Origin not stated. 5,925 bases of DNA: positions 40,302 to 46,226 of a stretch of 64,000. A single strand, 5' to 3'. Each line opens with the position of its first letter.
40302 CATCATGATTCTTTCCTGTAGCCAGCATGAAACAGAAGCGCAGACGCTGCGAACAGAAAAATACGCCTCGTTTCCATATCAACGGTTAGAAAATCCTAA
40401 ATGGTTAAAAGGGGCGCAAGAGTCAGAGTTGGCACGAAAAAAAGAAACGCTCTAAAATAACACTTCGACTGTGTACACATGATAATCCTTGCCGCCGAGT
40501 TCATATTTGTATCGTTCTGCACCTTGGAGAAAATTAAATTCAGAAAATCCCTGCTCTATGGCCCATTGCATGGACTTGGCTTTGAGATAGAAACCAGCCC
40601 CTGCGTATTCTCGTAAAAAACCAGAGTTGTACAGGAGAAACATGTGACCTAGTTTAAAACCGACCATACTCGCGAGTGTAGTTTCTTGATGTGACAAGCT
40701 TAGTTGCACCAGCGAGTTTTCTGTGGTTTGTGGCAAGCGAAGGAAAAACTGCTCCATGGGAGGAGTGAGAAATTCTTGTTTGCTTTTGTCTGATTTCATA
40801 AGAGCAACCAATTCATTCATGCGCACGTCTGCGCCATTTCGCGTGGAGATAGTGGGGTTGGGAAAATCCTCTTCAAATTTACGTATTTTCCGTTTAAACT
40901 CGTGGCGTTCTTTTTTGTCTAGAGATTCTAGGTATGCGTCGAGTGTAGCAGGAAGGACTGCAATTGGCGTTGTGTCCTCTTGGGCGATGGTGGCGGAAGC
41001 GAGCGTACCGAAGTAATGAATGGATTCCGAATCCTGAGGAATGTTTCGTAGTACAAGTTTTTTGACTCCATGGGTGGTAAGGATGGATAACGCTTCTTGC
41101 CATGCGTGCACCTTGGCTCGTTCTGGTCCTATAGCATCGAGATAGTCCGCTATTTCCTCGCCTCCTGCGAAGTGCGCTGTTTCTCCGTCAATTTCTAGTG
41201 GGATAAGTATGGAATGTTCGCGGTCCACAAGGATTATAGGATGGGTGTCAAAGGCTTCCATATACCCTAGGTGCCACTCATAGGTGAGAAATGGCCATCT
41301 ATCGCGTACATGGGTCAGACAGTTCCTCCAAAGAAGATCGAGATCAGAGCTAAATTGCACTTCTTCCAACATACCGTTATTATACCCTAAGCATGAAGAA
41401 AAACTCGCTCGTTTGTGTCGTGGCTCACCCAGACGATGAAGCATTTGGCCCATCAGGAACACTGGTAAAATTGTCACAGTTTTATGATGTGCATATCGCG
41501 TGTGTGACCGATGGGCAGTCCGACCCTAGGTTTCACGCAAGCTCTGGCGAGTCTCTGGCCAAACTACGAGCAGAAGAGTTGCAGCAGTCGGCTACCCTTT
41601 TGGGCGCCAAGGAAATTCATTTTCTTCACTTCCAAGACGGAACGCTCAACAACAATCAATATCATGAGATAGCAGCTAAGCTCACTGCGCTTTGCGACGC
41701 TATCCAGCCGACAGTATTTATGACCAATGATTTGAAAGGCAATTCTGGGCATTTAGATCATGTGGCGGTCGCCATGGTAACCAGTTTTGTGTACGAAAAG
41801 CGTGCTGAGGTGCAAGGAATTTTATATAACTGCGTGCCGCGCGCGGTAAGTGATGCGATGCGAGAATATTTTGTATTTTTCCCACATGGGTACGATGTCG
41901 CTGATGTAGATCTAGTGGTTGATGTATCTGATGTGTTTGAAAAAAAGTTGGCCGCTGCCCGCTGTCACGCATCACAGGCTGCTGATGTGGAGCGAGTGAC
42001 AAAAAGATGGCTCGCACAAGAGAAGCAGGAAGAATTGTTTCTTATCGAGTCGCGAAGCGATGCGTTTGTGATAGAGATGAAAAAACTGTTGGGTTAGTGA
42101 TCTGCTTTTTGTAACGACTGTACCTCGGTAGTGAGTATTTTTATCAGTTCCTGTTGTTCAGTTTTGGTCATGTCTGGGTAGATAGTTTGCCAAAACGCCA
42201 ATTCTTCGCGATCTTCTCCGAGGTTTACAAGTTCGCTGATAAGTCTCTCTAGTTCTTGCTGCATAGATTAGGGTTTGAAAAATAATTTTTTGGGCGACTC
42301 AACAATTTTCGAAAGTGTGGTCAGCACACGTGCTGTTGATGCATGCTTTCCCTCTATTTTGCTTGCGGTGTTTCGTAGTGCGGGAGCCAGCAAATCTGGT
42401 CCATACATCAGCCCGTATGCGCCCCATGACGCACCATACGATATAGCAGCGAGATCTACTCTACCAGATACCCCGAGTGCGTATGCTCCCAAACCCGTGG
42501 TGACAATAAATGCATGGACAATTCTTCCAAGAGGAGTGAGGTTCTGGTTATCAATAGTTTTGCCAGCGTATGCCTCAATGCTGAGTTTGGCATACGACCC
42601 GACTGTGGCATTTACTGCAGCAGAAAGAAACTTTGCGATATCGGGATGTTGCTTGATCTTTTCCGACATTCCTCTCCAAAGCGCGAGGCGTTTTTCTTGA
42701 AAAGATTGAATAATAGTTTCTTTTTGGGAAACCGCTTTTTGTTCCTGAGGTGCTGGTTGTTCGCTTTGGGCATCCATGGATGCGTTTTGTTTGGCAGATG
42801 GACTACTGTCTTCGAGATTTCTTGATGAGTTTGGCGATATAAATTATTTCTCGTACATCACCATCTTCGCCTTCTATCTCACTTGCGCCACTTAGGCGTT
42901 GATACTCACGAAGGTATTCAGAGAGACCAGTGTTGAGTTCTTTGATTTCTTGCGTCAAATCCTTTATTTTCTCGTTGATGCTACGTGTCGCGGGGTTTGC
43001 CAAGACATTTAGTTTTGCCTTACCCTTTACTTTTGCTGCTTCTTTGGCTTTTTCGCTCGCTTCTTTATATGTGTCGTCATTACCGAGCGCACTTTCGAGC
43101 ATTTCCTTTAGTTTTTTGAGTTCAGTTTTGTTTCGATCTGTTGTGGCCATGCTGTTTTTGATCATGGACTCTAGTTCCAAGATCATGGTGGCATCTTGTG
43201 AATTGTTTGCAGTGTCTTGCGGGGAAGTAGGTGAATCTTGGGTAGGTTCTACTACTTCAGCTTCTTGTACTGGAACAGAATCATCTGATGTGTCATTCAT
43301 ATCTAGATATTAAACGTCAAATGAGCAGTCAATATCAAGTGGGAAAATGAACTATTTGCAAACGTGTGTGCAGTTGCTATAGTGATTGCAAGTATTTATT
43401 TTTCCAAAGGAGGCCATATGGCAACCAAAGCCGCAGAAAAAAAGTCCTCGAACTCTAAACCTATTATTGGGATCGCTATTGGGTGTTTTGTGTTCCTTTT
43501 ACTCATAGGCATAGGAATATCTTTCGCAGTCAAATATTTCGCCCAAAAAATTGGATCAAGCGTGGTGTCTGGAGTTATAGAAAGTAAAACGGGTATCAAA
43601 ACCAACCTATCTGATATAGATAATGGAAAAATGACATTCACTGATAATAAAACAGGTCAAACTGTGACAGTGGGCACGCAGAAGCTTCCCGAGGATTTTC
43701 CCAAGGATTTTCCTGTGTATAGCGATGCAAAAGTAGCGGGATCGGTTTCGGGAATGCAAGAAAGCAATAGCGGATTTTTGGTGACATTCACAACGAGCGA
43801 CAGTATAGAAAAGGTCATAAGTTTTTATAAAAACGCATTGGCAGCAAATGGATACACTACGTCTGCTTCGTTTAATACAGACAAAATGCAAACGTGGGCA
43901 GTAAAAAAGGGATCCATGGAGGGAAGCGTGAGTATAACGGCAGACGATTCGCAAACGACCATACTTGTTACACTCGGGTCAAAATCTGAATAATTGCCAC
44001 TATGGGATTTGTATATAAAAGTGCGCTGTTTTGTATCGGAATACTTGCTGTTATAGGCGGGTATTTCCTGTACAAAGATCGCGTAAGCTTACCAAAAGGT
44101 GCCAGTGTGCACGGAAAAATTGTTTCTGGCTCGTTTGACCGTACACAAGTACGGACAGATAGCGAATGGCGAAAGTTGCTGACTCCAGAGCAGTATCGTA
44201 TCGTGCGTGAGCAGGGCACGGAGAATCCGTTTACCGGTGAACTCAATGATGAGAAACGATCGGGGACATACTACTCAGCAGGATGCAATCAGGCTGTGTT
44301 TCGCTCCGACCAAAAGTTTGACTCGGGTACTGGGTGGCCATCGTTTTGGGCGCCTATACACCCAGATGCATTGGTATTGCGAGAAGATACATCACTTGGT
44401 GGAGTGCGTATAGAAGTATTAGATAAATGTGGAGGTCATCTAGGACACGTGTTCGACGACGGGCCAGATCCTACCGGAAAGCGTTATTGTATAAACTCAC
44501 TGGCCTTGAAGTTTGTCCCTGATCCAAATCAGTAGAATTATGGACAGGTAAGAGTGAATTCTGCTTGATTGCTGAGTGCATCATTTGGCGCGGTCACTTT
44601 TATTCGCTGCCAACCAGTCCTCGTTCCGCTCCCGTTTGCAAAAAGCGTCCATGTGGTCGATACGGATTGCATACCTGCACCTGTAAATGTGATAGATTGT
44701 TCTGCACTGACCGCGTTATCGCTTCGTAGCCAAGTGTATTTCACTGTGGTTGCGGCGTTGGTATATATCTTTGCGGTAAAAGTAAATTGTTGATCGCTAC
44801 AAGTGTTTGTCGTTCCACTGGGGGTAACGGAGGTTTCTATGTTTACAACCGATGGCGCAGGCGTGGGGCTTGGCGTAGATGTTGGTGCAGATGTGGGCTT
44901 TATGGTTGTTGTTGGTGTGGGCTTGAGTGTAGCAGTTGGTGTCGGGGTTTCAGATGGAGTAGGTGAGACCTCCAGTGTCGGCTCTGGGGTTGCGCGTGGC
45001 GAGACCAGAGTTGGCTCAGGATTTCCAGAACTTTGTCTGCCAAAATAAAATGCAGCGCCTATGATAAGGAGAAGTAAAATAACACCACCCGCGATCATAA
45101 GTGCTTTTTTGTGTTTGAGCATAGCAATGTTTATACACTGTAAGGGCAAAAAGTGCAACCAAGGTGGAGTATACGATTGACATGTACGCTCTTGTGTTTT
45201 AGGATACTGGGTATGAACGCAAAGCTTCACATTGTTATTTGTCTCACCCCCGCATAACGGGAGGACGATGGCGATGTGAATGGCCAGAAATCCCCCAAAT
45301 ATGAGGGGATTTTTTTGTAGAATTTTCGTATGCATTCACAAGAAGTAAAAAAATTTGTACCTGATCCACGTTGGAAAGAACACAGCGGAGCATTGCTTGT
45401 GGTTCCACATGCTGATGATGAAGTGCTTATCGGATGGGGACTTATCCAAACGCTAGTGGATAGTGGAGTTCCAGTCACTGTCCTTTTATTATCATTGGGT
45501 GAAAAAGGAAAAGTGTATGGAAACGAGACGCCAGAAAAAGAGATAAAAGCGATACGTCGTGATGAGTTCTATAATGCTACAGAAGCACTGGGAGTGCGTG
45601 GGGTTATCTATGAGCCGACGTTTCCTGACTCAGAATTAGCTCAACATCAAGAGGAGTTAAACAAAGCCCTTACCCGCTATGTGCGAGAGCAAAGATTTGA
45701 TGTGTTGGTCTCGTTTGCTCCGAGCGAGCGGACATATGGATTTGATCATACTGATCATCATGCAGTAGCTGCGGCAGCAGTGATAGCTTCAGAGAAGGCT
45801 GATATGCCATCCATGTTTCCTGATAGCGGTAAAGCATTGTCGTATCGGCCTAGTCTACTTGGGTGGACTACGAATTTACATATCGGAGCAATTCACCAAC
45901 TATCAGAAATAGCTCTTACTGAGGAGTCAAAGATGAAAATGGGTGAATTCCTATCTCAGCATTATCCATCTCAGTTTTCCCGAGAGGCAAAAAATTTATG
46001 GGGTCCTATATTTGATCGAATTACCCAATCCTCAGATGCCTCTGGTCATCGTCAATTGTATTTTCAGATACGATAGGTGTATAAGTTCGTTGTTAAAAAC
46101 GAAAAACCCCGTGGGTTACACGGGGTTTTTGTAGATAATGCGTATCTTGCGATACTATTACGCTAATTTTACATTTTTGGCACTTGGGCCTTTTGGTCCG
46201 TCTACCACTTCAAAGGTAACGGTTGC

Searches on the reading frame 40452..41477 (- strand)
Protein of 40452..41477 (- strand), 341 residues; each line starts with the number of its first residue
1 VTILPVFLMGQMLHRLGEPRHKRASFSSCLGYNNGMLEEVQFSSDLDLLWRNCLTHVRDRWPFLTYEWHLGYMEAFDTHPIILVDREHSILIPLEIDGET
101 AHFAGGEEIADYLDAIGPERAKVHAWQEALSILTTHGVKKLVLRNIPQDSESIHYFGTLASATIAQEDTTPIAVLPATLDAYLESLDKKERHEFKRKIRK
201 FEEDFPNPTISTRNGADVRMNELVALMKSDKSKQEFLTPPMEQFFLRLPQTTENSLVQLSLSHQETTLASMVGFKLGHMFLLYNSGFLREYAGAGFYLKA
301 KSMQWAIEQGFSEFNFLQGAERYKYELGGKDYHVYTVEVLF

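Call 78: search_protein_families(library=pfam, max_evalue=0.00001, proteins=[window:40452-41477:-])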
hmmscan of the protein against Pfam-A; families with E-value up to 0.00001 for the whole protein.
window:40452-41477:- (341 aa): 1 family
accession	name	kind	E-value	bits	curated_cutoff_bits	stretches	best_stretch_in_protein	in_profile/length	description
PF13480.13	Acetyltransf_6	-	2.1e-14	54.3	22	1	189-324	2-142/143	Acetyltransferase (GNAT) domain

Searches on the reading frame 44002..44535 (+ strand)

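Call 45: search_protein_families(library=pfam, max_evalue=0.01, proteins=[window:44002-44535:+])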
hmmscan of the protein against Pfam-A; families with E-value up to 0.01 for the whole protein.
window:44002-44535:+ (177 aa): 1 family
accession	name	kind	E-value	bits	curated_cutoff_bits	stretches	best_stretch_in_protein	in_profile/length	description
PF01641.26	SelR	-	9.8e-46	154.9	24.9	1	60-173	1-116/116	SelR domain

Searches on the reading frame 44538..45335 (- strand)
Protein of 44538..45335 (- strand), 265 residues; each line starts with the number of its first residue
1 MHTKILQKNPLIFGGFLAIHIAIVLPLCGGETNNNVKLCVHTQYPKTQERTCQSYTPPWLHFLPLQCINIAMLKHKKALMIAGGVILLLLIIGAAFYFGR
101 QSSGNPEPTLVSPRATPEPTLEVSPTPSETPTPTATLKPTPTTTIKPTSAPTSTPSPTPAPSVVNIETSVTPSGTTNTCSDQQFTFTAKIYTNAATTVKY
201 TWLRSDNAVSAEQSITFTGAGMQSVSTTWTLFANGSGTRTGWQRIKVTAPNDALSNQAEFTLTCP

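Call 45: search_protein_families(library=pfam, max_evalue=0.01, proteins=[window:44538-45335:-])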
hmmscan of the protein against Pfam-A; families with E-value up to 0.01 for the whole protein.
window:44538-45335:- (265 aa): 0 families

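Call 103: search_protein_families(library=padloc, max_evalue=0.01, proteins=[window:44538-45335:-])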
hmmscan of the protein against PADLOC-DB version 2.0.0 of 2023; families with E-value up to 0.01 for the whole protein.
window:44538-45335:- (265 aa): 1 family
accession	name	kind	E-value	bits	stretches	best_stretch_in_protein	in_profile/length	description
PDLC04061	PD-T4-6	-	0.00071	17.2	1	73-178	354-468/510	-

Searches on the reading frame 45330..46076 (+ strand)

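Call 45: search_protein_families(library=pfam, max_evalue=0.01, proteins=[window:45330-46076:+])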
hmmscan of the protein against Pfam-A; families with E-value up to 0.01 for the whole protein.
window:45330-46076:+ (248 aa): 1 family
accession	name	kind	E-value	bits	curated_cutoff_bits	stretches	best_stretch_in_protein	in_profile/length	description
PF02585.22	PIG-L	-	2.5e-24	86.6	28.2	1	22-152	1-127/129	GlcNAc-PI de-N-acetylase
